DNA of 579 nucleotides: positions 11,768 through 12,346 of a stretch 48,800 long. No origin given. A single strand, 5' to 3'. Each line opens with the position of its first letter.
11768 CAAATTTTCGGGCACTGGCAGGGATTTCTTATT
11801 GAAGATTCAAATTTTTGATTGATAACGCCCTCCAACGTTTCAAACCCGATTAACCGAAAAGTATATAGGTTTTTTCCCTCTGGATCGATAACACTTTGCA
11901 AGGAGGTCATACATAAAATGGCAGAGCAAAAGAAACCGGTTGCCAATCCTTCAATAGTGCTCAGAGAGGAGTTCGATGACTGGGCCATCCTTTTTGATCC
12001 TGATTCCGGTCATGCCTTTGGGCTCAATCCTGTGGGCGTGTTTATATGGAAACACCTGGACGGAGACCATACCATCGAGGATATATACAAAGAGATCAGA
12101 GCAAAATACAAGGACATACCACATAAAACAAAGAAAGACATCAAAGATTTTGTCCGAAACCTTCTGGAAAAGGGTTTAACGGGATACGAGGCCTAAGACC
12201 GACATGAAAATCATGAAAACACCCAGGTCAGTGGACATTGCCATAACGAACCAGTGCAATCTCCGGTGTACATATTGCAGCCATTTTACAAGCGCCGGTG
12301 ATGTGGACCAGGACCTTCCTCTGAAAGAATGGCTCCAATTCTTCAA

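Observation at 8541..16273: Eight-gene RiPP-type cassette: two rSAM/SPASM maturases, PqqD, a Cys-repeat peptide, an HprK-like kinase, a nucleotidyltransferase, two anchorless S26 peptidases and an ABC exporter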

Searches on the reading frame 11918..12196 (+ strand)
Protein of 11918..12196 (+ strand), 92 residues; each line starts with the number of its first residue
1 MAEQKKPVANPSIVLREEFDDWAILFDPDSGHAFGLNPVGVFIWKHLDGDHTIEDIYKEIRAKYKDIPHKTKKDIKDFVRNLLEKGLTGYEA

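Call 3: search_protein_families(library=ncbifam, proteins=[window:11918-12196:+], max_evalue=0.01)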
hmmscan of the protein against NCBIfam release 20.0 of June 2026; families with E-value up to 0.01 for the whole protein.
window:11918-12196:+ (92 aa): 6 families
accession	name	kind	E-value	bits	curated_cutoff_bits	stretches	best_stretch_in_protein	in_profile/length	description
TIGR04248.1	SCM_PqqD_rel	equivalog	3.2e-40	136.2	100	1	8-90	1-83/84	SynChlorMet cassette protein ScmD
NF033530.1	lasso_PqqD_Strm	exception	1.4e-09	38.1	70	1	14-87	4-77/78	lasso peptide biosynthesis PqqD family chaperone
TIGR03859.1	PQQ_PqqD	equivalog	3.3e-07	30.1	46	1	31-86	24-78/81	pyrroloquinoline quinone biosynthesis peptide chaperone PqqD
NF033536.1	lasso_PqqD_Bac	exception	5.8e-06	26.4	80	1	22-87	20-85/88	lasso peptide biosynthesis PqqD family chaperone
TIGR04302.1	geo_PqqD_fam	equivalog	3.7e-05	24.1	100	1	30-88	43-100/102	GeoRSP system PqqD family peptide chaperone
NF002535.0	PRK02079.1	equivalog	5e-05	23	101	1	36-81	38-82/92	pyrroloquinoline quinone biosynthesis peptide chaperone PqqD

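Call 4: search_protein_families(library=pfam, proteins=[window:11918-12196:+], max_evalue=0.01)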
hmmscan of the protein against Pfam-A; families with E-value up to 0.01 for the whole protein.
window:11918-12196:+ (92 aa): 2 families
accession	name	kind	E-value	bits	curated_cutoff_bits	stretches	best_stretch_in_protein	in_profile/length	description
PF05402.18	PqqD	-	2.2e-17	63.6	23.4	1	24-87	3-66/67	Coenzyme PQQ synthesis protein D (PqqD)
PF21475.2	PaaA-like_N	-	0.0045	16.9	27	1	44-66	35-57/60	PaaA-like, N-terminal domain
